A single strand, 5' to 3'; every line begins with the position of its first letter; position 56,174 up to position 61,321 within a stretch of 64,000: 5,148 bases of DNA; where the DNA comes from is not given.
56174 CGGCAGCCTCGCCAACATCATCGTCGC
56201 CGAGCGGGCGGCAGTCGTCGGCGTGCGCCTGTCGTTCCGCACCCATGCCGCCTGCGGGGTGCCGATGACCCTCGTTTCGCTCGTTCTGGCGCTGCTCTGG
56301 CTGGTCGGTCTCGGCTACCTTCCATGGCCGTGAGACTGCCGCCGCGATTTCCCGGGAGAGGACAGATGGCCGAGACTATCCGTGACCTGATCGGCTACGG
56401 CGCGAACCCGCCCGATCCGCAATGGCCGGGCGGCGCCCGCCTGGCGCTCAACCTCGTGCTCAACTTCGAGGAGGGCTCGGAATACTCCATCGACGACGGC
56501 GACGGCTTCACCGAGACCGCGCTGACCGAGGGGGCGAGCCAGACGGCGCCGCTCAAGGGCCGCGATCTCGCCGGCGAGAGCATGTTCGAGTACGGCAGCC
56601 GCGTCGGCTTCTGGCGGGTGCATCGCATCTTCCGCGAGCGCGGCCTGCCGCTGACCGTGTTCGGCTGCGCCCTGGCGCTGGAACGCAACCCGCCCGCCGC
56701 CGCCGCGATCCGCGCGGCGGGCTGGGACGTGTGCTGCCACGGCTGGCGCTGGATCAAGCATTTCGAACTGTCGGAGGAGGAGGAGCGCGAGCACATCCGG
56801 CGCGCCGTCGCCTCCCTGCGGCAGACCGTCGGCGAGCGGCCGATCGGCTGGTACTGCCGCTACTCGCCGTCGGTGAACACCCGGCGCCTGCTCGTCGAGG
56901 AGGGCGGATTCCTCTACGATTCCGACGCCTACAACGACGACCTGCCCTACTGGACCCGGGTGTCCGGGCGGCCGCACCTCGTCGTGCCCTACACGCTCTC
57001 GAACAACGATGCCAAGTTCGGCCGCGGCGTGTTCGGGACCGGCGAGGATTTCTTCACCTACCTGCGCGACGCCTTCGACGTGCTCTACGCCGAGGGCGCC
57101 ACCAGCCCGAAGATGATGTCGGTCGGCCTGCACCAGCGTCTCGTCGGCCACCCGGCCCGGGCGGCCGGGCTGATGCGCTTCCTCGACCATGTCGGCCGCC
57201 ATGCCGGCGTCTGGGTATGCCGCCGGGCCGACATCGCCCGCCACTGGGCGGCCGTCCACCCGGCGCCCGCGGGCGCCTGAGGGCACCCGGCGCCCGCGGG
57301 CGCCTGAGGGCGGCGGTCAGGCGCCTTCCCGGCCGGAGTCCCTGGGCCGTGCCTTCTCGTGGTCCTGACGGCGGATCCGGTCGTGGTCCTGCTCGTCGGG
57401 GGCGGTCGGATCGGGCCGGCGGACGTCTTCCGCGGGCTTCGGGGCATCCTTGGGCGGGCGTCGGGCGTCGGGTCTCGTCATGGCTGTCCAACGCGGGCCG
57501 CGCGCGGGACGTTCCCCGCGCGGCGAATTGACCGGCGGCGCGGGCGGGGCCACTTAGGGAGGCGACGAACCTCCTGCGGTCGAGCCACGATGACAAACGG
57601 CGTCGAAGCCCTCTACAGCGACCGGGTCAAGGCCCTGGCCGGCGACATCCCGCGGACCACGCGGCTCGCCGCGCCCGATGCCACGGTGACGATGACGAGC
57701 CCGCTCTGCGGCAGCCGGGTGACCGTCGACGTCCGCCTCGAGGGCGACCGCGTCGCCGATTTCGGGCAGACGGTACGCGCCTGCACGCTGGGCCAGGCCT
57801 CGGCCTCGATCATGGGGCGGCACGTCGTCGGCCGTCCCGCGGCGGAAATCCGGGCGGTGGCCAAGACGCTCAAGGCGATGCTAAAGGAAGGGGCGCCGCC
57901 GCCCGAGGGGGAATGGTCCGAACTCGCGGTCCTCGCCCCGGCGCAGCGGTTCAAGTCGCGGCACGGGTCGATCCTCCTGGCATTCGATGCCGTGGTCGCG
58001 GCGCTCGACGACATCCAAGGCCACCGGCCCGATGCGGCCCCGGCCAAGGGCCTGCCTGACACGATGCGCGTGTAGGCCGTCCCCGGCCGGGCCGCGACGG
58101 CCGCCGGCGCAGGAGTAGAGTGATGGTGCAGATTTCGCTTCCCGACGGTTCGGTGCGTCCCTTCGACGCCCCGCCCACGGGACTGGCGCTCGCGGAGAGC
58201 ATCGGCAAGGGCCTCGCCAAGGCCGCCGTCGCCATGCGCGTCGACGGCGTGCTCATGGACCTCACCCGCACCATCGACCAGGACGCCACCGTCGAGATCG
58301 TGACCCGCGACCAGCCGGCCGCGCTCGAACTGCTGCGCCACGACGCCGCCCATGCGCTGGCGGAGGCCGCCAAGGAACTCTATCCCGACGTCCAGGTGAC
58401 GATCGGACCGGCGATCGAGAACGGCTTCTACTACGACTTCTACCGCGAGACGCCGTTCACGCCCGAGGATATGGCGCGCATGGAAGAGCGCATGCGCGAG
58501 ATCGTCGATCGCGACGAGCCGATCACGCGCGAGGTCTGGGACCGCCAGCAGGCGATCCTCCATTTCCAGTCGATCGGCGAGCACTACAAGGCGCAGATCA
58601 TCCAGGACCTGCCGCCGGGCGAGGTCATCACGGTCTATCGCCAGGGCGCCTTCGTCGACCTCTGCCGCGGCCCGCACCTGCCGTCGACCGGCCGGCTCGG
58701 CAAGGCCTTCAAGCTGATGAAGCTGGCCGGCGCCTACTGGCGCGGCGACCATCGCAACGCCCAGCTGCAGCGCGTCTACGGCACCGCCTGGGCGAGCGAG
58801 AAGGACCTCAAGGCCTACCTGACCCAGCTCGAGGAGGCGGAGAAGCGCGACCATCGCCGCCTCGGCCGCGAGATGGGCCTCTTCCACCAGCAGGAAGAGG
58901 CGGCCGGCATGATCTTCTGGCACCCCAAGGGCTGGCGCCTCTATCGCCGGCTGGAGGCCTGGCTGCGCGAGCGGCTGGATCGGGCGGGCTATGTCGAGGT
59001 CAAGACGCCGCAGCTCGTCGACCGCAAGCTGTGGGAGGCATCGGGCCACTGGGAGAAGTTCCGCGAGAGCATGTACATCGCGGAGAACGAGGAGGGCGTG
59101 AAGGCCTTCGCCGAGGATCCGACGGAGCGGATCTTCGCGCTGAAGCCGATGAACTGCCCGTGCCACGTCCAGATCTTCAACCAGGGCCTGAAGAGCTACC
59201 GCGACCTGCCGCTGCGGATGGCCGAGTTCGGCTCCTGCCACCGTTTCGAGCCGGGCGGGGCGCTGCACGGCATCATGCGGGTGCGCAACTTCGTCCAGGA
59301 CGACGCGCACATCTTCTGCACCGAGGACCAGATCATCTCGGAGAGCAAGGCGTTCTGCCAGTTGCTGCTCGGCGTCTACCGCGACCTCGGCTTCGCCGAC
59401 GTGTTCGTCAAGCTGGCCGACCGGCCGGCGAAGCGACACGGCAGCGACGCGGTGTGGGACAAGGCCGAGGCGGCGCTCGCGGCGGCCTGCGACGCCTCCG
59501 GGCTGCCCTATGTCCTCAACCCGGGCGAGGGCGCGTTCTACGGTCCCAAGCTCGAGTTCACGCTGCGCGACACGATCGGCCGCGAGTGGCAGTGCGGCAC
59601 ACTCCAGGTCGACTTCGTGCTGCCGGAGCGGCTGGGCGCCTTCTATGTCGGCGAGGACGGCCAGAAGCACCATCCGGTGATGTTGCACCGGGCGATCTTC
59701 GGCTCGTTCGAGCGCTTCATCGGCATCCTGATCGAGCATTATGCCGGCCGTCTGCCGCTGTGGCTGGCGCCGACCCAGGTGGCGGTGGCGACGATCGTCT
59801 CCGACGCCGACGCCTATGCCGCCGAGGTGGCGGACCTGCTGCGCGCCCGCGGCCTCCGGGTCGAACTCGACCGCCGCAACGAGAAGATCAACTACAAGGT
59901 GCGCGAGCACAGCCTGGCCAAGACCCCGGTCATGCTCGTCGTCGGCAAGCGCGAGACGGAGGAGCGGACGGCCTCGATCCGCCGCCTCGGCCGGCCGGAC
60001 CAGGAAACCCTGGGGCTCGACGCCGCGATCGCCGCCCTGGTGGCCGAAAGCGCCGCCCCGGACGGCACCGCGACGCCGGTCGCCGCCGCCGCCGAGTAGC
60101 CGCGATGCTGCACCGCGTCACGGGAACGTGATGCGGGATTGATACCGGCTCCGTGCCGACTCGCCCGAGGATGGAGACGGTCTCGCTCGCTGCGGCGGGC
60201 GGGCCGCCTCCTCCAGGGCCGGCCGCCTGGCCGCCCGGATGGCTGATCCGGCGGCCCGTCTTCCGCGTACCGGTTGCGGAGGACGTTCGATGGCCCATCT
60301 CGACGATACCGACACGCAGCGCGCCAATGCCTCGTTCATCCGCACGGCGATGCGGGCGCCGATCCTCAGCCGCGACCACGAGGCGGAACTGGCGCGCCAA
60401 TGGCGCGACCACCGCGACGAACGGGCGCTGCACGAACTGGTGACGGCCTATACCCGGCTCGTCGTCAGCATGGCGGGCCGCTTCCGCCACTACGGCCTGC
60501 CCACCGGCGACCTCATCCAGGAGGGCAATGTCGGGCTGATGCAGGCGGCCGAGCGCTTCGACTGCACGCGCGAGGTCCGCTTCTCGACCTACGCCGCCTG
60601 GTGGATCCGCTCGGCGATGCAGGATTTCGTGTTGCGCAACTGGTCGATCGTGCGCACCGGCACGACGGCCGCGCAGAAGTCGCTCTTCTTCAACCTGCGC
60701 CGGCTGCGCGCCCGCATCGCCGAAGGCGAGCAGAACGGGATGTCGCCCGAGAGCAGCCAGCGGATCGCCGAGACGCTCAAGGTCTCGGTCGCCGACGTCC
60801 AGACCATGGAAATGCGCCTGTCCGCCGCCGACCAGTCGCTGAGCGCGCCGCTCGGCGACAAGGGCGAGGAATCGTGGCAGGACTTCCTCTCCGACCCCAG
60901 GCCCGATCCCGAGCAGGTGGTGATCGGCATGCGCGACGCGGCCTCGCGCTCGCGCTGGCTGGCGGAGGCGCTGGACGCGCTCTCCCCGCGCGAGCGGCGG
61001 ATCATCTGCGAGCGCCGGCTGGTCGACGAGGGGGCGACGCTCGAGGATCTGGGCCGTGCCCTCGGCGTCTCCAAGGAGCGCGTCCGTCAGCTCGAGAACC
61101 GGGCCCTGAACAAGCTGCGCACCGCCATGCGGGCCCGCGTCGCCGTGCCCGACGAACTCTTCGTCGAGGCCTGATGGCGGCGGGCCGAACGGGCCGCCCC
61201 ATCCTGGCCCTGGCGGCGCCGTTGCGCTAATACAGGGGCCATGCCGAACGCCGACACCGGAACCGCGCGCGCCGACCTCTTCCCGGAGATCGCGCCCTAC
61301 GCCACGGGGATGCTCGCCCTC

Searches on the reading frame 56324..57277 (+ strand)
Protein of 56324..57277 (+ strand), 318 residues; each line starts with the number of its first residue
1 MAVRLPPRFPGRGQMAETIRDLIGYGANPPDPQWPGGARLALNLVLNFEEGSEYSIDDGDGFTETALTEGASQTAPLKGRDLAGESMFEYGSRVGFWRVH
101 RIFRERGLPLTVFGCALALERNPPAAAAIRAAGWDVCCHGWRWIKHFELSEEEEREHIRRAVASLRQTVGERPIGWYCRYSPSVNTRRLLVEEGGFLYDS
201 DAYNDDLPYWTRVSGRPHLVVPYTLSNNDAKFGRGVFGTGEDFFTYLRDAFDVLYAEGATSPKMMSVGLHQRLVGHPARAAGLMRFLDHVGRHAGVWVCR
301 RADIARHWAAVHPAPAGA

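Call 55: search_protein_families(library=pfam, proteins=[window:56324-57277:+], max_evalue=0.001)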
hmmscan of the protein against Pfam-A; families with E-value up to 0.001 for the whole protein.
window:56324-57277:+ (318 aa): 1 family
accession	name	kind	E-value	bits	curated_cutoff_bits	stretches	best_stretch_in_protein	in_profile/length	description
PF01522.26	Polysacc_deac_1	-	4.4e-12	46.5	23.1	1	87-181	12-106/124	Polysaccharide deacetylase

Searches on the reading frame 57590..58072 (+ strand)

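Call 55: search_protein_families(library=pfam, proteins=[window:57590-58072:+], max_evalue=0.001)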
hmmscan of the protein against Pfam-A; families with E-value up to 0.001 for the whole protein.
window:57590-58072:+ (161 aa): 1 family
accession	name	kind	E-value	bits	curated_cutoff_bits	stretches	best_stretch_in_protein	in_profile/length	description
PF01592.21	NifU_N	-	1.4e-06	28.9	22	1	30-112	23-108/127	NifU-like N terminal domain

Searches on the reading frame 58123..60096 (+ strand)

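Call 55: search_protein_families(library=pfam, proteins=[window:58123-60096:+], max_evalue=0.001)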
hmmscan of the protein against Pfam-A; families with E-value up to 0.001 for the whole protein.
window:58123-60096:+ (658 aa): 4 families
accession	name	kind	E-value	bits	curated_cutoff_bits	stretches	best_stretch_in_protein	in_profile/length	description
PF00587.30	tRNA-synt_2b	-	9.7e-47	159.8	29.3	1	331-540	4-179/179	tRNA synthetase class II core domain (G, H, P, S and T)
PF03129.25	HGTP_anticodon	-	7.5e-20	71.3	21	1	552-640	1-92/94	Anticodon binding domain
PF07973.19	tRNA_SAD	-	4.4e-14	52.6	24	1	169-219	1-44/44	Threonyl and Alanyl tRNA synthetase second additional domain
PF02824.27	TGS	-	1.3e-08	35.2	22.2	1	2-61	1-60/60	TGS domain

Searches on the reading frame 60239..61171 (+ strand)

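Call 55: search_protein_families(library=pfam, proteins=[window:60239-61171:+], max_evalue=0.001)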
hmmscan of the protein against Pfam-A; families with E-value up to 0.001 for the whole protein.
window:60239-61171:+ (311 aa): 5 families
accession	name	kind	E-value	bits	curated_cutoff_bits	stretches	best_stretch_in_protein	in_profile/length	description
PF04542.20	Sigma70_r2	-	2.9e-19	69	24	1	67-135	1-69/71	Sigma-70 region 2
PF04545.22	Sigma70_r4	-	7.7e-18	64.2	24.1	1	244-294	1-49/50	Sigma-70, region 4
PF04539.22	Sigma70_r3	-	2.7e-06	27.8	25.3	1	173-226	23-76/78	Sigma-70 region 3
PF08281.18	Sigma70_r4_2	-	0.00029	20.9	25.7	0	239-293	2-54/54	Sigma-70, region 4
PF13518.12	HTH_28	-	0.00085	19.8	25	0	260-288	7-35/52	Helix-turn-helix domain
